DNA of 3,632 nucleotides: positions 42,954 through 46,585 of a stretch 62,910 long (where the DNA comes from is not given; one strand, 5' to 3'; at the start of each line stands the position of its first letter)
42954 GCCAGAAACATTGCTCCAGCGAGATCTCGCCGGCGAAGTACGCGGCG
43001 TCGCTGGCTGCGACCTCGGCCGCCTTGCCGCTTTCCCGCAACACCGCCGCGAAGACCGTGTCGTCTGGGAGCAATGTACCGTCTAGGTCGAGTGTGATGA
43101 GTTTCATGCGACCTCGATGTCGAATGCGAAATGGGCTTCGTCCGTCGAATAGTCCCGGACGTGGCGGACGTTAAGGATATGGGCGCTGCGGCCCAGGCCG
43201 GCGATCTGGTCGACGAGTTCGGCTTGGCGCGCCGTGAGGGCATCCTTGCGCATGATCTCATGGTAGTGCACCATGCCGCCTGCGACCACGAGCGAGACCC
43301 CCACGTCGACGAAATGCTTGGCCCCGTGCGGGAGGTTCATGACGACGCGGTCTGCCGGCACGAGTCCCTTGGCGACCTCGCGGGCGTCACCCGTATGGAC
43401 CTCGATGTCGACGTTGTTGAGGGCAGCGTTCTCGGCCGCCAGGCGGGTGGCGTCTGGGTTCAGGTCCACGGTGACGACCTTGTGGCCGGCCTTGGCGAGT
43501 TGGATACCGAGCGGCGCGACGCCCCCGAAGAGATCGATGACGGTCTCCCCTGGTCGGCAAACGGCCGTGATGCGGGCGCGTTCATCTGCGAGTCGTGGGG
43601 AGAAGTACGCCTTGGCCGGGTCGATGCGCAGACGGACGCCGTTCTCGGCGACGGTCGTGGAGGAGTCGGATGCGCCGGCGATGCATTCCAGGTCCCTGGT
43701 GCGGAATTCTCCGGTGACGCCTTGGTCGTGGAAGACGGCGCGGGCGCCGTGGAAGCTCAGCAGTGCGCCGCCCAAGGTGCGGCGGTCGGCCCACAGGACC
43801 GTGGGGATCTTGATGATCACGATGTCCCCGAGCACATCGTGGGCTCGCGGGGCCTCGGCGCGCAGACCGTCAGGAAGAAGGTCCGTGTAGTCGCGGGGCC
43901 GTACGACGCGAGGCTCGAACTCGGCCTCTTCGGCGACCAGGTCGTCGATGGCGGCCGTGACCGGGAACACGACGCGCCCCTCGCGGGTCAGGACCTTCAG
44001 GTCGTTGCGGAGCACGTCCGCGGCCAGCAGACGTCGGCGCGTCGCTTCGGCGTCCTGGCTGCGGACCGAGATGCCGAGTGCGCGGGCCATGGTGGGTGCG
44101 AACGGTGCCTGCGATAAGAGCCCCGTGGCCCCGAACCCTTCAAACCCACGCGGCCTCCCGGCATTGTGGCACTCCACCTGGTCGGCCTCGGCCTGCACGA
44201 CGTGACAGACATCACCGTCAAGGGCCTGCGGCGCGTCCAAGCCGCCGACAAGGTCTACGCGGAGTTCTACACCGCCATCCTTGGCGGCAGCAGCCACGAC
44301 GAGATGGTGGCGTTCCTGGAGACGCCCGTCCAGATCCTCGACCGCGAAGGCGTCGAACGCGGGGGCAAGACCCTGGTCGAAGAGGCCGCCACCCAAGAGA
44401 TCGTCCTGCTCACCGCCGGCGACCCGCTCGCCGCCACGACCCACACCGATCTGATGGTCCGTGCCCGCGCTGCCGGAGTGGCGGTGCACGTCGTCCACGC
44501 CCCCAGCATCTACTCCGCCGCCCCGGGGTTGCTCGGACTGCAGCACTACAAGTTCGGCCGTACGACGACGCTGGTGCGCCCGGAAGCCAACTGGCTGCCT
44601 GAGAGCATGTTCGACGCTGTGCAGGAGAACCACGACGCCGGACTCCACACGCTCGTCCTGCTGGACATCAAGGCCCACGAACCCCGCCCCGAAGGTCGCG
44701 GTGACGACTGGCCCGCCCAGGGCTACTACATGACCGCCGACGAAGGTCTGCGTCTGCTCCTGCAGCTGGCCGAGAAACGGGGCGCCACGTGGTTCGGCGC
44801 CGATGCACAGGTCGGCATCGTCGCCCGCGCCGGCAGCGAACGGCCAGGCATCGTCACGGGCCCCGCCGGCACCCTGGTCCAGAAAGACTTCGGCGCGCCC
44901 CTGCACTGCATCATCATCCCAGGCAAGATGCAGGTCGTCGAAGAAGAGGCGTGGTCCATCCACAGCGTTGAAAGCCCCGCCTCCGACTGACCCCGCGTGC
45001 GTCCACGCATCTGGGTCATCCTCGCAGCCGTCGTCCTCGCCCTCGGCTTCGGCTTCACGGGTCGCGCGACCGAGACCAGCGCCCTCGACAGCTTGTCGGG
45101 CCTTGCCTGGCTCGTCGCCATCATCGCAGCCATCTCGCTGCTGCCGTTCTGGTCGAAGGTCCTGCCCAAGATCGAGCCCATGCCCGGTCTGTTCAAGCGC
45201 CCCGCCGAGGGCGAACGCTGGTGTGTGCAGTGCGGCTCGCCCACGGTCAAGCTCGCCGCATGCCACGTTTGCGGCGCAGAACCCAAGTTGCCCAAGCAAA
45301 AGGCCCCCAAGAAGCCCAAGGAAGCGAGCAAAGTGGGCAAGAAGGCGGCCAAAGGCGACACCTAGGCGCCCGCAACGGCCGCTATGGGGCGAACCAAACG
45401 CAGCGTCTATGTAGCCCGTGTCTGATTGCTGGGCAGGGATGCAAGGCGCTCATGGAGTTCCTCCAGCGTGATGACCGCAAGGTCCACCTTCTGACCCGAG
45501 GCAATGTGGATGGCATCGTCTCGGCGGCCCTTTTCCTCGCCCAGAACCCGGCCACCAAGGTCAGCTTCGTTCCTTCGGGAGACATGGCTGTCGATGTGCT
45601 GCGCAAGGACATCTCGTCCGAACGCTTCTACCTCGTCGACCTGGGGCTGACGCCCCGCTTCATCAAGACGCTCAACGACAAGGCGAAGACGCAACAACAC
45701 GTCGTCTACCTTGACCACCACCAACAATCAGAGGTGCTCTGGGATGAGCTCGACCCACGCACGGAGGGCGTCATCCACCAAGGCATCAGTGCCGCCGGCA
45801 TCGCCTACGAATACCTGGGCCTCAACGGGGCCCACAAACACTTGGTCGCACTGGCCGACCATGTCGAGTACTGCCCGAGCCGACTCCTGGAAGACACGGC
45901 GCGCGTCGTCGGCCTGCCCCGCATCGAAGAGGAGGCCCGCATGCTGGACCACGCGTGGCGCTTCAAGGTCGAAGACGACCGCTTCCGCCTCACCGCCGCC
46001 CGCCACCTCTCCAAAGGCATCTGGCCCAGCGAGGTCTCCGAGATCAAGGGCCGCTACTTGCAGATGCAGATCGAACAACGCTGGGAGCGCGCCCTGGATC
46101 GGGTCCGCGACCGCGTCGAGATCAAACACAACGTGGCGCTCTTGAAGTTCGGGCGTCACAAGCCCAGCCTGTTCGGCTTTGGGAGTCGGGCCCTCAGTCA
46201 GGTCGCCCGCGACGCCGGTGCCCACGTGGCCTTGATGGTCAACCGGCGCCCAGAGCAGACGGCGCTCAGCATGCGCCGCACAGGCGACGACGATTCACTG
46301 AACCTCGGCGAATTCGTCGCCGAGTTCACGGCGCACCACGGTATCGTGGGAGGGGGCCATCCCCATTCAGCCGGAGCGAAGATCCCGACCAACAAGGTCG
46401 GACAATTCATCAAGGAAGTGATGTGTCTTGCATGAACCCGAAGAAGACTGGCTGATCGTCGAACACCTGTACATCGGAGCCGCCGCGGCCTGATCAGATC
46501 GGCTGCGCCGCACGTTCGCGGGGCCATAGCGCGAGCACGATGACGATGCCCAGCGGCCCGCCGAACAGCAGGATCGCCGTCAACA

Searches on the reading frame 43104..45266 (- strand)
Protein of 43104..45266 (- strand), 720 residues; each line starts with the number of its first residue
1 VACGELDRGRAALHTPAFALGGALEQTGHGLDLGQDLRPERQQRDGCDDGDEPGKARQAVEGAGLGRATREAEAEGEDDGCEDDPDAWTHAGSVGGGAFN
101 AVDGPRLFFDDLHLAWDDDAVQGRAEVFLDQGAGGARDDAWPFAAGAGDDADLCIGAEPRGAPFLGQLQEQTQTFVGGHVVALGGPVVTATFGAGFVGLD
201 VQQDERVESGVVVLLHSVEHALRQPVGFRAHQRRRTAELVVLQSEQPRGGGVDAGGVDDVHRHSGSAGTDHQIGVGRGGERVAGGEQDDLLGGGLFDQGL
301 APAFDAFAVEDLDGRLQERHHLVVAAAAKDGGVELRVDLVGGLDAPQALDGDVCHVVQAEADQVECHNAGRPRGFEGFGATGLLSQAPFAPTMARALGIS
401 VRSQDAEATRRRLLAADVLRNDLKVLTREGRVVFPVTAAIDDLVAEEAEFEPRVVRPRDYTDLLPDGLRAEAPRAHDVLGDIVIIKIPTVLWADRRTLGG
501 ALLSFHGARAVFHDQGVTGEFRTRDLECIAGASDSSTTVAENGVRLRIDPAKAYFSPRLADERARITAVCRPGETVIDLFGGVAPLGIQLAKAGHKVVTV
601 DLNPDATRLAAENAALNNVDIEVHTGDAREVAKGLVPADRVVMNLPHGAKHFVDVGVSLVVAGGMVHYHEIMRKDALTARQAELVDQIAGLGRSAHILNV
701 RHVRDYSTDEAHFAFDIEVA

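Call 40: search_protein_families(library=pfam, proteins=[window:43104-45266:-], max_evalue=0.0001)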
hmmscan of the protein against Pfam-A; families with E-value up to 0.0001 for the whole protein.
window:43104-45266:- (720 aa): 6 families
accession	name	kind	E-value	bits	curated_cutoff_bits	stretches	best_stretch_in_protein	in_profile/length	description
PF02475.24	TRM5-TYW2_MTfase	-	3.3e-38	131.7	28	1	537-689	1-156/164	TRM5/TYW2 methyltransferase domain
PF25133.1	TYW2_N_2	-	5.9e-15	55.6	27.7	1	464-532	9-77/79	TYW2 N-terminal domain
PF18093.7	Trm5_N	-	4.1e-07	30.1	22.7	1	398-443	1-46/47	tRNA methyltransferase 5 N-terminal domain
PF05175.20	MTS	-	8.6e-06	25.9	23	1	573-650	32-111/170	Methyltransferase small domain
PF06325.19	PrmA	-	1.5e-05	25.1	22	1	568-672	157-262/296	Ribosomal protein L11 methyltransferase (PrmA)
PF13649.12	Methyltransf_25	-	2e-05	25.7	27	1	576-644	1-71/97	Methyltransferase domain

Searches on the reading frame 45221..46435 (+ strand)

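Call 40: search_protein_families(library=pfam, proteins=[window:45221-46435:+], max_evalue=0.0001)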
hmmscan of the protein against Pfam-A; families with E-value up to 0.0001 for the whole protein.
window:45221-46435:+ (404 aa): 2 families
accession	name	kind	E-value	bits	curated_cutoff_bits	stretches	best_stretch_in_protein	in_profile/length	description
PF02272.25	DHHA1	-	3.2e-08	34.4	25.9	1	324-400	21-96/102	DHHA1 domain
PF01368.27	DHH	-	7.5e-05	23.4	28.1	0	95-200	11-103/125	DHH family, N-terminal domain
